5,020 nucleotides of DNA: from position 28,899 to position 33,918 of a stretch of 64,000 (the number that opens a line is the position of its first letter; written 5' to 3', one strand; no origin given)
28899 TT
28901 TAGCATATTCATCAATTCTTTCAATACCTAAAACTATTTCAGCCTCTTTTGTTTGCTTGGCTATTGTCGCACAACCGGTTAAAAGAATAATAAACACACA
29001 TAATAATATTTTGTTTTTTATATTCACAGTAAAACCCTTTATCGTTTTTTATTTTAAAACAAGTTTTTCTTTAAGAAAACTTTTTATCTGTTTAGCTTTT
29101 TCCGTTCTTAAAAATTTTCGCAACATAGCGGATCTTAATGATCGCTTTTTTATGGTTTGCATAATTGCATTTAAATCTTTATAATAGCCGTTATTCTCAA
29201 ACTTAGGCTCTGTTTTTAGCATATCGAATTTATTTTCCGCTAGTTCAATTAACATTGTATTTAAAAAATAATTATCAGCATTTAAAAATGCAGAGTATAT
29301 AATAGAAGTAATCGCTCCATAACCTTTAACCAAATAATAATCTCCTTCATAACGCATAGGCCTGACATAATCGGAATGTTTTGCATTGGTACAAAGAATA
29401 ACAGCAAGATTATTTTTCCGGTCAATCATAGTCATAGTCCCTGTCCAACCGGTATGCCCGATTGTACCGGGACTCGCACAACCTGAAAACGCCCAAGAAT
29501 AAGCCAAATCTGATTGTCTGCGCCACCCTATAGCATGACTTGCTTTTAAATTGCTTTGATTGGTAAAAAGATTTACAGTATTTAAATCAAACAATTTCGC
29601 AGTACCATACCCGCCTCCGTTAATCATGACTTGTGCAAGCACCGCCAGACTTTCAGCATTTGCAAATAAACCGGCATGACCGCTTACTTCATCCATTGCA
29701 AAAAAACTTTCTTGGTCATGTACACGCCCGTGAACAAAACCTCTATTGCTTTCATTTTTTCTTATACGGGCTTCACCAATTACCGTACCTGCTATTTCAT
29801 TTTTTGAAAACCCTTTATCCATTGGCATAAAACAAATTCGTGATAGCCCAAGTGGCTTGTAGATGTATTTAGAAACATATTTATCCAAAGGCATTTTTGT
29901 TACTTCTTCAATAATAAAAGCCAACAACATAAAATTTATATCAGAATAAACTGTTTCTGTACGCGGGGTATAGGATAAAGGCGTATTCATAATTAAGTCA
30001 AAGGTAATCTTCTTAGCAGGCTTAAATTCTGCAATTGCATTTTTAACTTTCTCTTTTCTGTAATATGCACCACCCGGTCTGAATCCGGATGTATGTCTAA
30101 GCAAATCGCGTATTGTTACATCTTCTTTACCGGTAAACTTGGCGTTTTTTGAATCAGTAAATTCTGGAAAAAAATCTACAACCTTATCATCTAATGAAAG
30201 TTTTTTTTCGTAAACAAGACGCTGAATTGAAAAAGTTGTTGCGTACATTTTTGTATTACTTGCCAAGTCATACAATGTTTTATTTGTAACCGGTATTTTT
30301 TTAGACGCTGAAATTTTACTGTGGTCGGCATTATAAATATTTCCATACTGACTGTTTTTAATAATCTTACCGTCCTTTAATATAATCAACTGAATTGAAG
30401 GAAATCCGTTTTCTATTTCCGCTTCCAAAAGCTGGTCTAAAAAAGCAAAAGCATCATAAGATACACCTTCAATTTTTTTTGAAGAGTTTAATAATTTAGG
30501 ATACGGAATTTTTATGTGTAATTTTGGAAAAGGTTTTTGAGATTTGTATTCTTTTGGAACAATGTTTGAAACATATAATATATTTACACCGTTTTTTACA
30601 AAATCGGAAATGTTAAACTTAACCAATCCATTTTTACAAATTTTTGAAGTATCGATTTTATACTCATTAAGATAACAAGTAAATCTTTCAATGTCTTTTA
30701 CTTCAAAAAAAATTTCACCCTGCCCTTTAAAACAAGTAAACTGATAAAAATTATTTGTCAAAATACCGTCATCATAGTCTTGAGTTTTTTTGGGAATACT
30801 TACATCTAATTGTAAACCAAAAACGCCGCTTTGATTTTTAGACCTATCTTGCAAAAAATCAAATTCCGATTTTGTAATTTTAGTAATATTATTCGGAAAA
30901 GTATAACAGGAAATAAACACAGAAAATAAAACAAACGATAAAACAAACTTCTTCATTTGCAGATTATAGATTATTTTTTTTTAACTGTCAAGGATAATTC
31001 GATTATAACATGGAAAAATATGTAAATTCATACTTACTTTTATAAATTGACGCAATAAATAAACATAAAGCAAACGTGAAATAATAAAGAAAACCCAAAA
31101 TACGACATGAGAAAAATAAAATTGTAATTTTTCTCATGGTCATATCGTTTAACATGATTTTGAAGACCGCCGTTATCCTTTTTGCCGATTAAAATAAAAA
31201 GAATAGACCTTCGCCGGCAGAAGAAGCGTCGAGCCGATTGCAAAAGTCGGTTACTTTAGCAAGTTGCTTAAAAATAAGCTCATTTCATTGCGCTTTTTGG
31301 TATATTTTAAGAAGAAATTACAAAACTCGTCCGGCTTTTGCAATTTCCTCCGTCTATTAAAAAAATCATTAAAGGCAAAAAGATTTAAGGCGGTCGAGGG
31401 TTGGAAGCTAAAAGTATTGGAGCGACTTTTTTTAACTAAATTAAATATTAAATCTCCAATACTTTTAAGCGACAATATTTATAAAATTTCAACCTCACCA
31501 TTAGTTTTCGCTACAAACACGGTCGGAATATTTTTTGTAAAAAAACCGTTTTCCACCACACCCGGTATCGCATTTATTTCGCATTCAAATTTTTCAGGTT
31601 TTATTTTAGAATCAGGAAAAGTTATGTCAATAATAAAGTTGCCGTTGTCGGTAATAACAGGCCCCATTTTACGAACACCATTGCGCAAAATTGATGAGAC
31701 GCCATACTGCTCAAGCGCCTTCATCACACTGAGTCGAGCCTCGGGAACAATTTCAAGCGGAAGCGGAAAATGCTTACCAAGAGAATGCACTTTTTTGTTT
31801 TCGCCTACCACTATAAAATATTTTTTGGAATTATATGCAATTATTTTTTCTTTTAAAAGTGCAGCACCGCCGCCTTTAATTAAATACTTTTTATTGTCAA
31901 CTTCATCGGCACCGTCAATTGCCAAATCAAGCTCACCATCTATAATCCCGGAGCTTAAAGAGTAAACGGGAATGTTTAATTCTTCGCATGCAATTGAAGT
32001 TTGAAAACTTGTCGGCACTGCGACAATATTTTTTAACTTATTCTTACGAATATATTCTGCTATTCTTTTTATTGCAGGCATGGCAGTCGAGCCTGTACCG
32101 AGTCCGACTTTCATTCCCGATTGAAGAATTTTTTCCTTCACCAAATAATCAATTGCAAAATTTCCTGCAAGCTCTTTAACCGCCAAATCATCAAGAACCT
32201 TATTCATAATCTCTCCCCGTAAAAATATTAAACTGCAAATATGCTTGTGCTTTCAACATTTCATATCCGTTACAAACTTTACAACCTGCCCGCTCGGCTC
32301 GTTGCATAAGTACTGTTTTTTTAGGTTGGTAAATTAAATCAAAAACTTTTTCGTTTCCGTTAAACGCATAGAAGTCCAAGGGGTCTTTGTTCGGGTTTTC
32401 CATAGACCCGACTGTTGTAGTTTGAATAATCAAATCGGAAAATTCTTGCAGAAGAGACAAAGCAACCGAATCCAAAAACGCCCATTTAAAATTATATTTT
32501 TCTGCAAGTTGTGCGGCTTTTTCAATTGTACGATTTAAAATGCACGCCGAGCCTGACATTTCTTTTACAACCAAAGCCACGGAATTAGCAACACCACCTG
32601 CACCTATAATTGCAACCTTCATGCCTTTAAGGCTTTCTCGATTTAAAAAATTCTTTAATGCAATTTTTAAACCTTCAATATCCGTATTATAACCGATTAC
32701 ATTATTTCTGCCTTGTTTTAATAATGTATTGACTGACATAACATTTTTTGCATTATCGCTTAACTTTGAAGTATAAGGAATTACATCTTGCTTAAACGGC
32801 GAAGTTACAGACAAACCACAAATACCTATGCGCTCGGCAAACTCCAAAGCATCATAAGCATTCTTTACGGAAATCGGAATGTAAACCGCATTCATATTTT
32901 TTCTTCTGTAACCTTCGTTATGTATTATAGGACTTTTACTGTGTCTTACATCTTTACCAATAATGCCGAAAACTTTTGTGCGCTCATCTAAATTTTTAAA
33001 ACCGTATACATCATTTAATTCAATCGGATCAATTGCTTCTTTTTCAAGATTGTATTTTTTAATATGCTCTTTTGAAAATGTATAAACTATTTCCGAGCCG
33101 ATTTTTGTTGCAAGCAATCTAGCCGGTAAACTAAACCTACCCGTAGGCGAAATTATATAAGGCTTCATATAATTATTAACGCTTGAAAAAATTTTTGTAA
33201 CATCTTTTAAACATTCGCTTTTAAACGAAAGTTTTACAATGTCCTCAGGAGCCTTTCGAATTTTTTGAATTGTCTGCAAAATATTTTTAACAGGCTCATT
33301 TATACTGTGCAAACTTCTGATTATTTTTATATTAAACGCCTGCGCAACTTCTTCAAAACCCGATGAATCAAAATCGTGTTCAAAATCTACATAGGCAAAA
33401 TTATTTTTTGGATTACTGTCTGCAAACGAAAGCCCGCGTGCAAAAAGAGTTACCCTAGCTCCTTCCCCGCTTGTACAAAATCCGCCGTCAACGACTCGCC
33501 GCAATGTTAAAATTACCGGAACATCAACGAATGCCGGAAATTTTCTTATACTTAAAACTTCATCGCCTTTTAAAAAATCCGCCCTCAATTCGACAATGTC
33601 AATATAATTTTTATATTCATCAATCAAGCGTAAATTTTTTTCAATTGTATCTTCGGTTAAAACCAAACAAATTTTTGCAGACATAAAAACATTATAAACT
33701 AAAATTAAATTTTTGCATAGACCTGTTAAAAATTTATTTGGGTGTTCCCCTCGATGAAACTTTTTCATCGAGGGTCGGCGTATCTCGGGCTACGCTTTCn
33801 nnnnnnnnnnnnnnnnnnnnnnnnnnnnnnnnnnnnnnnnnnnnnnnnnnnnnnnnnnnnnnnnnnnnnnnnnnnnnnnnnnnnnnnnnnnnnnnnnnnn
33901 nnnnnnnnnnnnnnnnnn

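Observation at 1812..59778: Dispersed family of 12 modular folded non-coding elements with an invariant core and compensatory stems (family A)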

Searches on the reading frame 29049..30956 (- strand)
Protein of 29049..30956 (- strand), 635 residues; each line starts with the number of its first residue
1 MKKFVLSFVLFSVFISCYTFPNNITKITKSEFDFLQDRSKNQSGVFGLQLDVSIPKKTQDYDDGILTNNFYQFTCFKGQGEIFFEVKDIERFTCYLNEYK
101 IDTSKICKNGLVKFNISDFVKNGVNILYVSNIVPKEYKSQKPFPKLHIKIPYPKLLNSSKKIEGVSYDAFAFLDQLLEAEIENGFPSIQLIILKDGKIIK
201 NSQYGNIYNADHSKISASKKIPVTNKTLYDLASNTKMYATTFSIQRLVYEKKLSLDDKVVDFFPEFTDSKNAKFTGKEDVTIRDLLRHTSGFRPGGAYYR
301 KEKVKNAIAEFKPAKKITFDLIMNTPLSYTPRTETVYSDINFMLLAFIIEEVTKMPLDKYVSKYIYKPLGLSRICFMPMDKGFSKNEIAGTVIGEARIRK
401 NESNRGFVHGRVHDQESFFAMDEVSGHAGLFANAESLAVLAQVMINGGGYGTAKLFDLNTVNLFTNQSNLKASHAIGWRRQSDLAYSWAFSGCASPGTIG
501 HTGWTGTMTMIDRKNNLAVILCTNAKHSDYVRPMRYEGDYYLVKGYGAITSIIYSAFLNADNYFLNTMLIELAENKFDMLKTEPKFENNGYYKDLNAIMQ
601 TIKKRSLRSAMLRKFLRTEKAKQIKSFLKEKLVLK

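Call 77: search_protein_families(library=pfam, proteins=[window:29049-30956:-], max_evalue=0.0001)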
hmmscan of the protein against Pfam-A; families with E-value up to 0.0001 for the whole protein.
window:29049-30956:- (635 aa): 1 family
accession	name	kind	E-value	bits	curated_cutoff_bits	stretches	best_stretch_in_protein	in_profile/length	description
PF00144.29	Beta-lactamase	-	2.1e-49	168.9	27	1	174-530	2-316/329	Beta-lactamase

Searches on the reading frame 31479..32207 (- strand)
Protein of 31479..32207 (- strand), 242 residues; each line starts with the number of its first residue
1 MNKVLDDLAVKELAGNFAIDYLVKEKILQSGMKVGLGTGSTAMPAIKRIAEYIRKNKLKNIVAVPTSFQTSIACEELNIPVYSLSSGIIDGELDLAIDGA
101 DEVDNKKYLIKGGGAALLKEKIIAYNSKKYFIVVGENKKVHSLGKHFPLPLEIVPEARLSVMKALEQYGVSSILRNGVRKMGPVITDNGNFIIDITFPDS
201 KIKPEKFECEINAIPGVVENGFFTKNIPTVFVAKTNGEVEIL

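Call 77: search_protein_families(library=pfam, proteins=[window:31479-32207:-], max_evalue=0.0001)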
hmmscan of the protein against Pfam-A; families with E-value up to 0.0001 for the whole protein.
window:31479-32207:- (242 aa): 1 family
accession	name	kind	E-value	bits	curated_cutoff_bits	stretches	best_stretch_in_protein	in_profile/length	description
PF06026.20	Rib_5-P_isom_A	-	8.9e-58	195.1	26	1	62-237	1-173/173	Ribose 5-phosphate isomerase A (phosphoriboisomerase A)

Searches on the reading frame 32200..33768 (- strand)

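Call 77: search_protein_families(library=pfam, proteins=[window:32200-33768:-], max_evalue=0.0001)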
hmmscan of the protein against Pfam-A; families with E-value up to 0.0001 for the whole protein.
window:32200-33768:- (522 aa): 3 families
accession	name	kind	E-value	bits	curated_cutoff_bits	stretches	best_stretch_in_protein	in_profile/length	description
PF08501.16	Shikimate_dh_N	-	1.1e-21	77.3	27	1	269-349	1-83/83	Shikimate dehydrogenase substrate binding domain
PF01487.21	DHquinase_I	-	1.4e-20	74.9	22.2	1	34-231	1-209/230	Type I 3-dehydroquinase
PF01488.26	Shikimate_DH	-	5.7e-07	30.1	24.3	1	378-451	8-83/138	Shikimate / quinate 5-dehydrogenase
